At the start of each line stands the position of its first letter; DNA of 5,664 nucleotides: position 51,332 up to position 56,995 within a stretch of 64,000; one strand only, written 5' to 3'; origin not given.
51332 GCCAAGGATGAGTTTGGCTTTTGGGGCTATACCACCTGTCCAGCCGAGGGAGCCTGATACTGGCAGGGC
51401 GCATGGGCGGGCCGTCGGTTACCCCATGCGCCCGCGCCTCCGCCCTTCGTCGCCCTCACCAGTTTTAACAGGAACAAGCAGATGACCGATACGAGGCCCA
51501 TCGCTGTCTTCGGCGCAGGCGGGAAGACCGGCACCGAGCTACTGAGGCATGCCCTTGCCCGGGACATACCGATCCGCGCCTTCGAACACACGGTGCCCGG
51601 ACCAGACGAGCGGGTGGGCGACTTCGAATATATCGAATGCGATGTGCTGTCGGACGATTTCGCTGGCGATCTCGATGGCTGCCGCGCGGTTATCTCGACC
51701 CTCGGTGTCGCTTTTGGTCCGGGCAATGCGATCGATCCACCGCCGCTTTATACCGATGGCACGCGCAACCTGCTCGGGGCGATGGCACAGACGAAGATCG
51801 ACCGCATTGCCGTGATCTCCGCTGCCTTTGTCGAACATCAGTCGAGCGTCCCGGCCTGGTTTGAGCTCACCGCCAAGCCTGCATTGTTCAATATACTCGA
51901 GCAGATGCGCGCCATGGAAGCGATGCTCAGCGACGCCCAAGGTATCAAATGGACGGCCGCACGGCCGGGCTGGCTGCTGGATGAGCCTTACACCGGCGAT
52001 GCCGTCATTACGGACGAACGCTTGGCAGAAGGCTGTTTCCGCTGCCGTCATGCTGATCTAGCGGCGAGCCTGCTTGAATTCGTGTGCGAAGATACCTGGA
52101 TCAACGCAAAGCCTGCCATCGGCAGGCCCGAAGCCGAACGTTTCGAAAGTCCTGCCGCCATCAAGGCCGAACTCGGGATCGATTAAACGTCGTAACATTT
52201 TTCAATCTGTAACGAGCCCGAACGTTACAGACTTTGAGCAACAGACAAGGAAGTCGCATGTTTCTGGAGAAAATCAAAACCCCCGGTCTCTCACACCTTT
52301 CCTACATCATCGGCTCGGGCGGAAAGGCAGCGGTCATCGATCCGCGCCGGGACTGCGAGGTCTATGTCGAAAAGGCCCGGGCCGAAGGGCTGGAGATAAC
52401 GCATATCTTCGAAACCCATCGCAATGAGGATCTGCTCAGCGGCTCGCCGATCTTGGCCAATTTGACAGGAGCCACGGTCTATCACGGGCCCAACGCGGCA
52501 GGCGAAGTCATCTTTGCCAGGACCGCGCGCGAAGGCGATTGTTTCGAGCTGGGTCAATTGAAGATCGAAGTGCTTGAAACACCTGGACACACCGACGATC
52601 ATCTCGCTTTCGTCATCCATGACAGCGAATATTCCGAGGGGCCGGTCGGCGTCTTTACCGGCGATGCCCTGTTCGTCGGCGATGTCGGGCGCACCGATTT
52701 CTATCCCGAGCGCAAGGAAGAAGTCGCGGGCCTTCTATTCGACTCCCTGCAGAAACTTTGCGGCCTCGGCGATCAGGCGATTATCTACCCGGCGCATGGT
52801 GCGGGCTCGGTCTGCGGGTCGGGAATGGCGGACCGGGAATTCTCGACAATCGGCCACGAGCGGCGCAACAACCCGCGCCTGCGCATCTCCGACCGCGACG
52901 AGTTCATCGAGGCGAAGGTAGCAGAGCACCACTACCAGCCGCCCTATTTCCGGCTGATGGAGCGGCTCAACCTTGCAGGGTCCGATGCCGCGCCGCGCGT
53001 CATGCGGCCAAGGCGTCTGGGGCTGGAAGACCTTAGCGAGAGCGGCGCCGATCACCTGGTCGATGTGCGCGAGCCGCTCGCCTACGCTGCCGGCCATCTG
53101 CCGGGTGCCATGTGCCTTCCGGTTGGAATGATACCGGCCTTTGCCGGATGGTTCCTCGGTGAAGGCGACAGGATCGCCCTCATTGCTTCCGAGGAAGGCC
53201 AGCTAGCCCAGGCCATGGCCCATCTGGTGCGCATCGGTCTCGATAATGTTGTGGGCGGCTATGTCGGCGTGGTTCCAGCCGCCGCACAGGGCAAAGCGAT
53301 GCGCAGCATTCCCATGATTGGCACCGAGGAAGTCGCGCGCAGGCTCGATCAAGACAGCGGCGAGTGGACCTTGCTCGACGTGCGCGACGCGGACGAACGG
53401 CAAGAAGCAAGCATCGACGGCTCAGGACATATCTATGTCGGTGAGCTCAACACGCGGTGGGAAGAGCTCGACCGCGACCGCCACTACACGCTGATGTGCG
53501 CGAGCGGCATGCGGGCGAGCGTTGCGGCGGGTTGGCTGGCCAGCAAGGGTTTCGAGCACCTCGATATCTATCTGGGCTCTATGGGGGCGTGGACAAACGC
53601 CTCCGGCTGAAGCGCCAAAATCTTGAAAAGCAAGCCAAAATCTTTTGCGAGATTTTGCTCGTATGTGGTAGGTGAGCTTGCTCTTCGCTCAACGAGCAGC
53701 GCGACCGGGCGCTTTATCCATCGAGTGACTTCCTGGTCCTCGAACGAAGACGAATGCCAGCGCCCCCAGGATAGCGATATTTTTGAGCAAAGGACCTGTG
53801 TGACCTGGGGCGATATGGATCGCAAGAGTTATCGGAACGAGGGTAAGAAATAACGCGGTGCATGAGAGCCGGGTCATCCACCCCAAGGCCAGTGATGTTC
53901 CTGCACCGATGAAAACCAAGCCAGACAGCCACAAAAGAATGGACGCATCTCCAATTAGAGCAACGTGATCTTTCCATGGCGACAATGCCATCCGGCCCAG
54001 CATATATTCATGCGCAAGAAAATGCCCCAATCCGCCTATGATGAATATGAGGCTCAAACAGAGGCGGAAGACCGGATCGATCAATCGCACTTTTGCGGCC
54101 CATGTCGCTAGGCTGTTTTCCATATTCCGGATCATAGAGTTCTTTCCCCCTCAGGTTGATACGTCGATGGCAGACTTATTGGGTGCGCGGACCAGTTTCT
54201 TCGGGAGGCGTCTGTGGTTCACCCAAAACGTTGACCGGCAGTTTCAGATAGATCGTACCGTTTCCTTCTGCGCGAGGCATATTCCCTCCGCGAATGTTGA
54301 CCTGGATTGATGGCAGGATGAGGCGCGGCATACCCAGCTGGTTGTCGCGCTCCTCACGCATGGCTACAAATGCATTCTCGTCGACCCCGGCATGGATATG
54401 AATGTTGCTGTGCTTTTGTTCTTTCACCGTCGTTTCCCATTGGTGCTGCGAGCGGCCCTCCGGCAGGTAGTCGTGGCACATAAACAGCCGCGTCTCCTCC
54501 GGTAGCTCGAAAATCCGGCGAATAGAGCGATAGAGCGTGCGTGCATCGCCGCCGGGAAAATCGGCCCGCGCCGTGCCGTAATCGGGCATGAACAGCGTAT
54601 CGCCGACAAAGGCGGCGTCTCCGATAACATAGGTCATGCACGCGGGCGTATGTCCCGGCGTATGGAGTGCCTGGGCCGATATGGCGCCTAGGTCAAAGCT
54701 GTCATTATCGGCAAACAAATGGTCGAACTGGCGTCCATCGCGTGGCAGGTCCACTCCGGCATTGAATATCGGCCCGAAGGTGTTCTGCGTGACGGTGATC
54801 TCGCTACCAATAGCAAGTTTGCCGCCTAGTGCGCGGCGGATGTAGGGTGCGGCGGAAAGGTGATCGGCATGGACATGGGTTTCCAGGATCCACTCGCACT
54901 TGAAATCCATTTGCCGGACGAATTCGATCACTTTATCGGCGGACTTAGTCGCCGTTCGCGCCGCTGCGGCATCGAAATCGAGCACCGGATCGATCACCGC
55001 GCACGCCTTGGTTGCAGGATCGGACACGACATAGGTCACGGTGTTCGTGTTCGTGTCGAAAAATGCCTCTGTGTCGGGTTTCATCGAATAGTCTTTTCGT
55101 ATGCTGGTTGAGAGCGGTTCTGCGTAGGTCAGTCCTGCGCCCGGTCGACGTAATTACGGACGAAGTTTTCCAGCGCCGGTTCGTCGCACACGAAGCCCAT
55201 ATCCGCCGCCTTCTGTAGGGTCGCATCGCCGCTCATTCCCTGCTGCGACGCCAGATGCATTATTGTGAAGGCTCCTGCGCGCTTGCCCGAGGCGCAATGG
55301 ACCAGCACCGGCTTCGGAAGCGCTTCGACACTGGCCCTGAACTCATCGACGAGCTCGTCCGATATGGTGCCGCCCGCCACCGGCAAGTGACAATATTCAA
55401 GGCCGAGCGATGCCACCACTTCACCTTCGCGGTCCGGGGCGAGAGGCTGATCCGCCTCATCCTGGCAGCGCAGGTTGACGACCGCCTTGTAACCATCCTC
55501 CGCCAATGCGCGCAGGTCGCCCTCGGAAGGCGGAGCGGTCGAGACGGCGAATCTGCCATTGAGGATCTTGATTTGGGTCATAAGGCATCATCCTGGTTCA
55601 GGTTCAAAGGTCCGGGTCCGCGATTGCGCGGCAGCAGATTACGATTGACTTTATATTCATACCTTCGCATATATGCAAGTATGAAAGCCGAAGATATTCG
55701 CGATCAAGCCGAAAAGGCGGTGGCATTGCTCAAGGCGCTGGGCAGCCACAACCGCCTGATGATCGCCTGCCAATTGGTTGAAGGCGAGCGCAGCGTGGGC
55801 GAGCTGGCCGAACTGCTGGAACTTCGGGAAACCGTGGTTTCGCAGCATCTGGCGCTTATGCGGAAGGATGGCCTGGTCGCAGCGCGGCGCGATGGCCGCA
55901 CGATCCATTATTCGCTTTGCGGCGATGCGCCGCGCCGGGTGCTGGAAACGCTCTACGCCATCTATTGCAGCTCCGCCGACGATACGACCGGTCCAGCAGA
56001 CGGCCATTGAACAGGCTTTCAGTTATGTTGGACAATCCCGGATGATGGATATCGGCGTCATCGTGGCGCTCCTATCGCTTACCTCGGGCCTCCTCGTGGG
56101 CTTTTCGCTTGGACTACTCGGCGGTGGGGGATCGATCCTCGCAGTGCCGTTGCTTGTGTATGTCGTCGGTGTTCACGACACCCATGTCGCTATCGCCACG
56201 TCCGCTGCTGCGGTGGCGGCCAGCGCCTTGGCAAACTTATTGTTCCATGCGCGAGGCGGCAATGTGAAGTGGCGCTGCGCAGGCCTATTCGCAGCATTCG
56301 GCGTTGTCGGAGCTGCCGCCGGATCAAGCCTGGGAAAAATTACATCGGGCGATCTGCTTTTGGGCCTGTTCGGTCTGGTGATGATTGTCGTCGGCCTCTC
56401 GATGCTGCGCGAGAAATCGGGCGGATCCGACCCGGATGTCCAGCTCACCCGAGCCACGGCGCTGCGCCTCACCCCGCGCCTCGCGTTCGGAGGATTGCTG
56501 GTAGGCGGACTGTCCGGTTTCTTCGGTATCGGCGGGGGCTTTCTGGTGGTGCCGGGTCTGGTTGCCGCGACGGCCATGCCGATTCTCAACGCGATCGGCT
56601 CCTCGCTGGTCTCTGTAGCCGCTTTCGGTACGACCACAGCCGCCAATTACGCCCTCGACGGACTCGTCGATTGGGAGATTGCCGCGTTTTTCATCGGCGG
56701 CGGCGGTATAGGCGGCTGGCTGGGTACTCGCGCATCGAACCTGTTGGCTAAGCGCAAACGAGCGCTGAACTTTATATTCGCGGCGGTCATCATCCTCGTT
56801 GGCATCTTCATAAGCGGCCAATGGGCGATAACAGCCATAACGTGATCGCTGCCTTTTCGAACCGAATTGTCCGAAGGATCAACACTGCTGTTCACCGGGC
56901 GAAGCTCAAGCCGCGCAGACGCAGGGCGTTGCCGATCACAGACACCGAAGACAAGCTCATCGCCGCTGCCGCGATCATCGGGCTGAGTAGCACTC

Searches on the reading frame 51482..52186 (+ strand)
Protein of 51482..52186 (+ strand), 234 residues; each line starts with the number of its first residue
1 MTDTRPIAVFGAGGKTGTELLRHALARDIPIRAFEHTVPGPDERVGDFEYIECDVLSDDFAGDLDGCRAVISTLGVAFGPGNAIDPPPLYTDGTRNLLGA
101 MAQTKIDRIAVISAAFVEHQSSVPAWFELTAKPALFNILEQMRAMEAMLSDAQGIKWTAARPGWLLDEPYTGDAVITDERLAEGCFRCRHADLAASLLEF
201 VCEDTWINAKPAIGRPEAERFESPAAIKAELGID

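Call 94: search_protein_families(library=pfam, proteins=[window:51482-52186:+], max_evalue=0.01)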
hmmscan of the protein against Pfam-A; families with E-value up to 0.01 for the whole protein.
window:51482-52186:+ (234 aa): 2 families
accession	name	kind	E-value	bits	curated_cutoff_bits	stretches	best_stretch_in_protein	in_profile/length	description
PF13460.12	NAD_binding_10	-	3e-23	83.1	27.2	1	11-200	1-180/184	NAD(P)H-binding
PF01370.27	Epimerase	-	0.0076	16.1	20.9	1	7-114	1-115/240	NAD dependent epimerase/dehydratase family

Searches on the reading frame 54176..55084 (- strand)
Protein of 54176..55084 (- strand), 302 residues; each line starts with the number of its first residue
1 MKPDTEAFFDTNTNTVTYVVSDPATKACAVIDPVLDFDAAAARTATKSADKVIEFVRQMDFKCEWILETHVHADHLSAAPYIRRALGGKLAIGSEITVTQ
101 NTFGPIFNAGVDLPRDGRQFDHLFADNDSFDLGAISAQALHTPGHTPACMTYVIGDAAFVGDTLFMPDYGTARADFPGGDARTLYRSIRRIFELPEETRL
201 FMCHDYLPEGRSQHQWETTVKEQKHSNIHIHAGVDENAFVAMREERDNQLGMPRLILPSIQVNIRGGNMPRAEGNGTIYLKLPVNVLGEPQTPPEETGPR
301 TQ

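Call 29: search_protein_families(library=pfam, proteins=[window:54176-55084:-], max_evalue=0.001)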
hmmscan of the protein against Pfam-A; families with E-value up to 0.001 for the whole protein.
window:54176-55084:- (302 aa): 2 families
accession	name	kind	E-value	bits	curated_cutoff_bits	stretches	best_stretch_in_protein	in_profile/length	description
PF00753.33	Lactamase_B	-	1.4e-20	74.5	22.7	1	14-204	5-196/196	Metallo-beta-lactamase superfamily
PF12706.13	Lactamase_B_2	-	0.00028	21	27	1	30-169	4-149/200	Beta-lactamase superfamily domain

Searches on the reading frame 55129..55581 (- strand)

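Call 94: search_protein_families(library=pfam, proteins=[window:55129-55581:-], max_evalue=0.01)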
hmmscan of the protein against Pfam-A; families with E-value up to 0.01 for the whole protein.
window:55129-55581:- (150 aa): 5 families
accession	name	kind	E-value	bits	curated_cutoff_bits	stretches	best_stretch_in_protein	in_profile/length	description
PF04273.18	BLH_phosphatase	-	9.8e-14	52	26.1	1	10-103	8-100/110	Beta-lactamase hydrolase-like protein, phosphatase-like domain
PF22741.1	PTP-NADK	-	6.6e-09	35.8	27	1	18-106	36-125/163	DSP-PTPase phosphatase fused to NAD+ Kinase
PF22784.1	PTP-SAK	-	3e-06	27.8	27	1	6-119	7-117/153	Swiss Army Knife protein, DSP-PTPase phosphatase domain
PF13350.11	Y_phosphatase3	-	4.3e-06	27.3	22.2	1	18-110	37-150/240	Tyrosine phosphatase family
PF22785.1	Tc-R-P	-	1.4e-05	26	27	1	18-105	11-96/106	Polymorphic toxin system, DSP-PTPase phosphatase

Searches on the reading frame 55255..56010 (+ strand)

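Call 94: search_protein_families(library=pfam, proteins=[window:55255-56010:+], max_evalue=0.01)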
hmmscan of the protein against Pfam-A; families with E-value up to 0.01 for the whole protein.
window:55255-56010:+ (251 aa): 4 families
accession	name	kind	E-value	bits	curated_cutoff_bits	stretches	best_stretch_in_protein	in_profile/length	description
PF01022.26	HTH_5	-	5.1e-10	39.5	22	1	166-208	3-45/47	Bacterial regulatory protein, arsR family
PF12840.13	HTH_20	-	1.7e-05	25.1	27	1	166-208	5-48/51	Helix-turn-helix domain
PF12802.13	MarR_2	-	5.3e-05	23.7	27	1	176-215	18-60/61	MarR family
PF24270.1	HTH_Cmi2_C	-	0.0088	16.7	27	0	169-213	79-123/125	Cmi2, C-terminal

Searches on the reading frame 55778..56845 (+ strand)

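Call 29: search_protein_families(library=pfam, proteins=[window:55778-56845:+], max_evalue=0.001)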
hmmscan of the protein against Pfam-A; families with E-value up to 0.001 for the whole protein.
window:55778-56845:+ (355 aa): 1 family
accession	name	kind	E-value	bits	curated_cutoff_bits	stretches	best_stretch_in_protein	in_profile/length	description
PF01925.25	TauE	-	1.7e-46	159.2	32.6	1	103-344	4-236/237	Sulfite exporter TauE/SafE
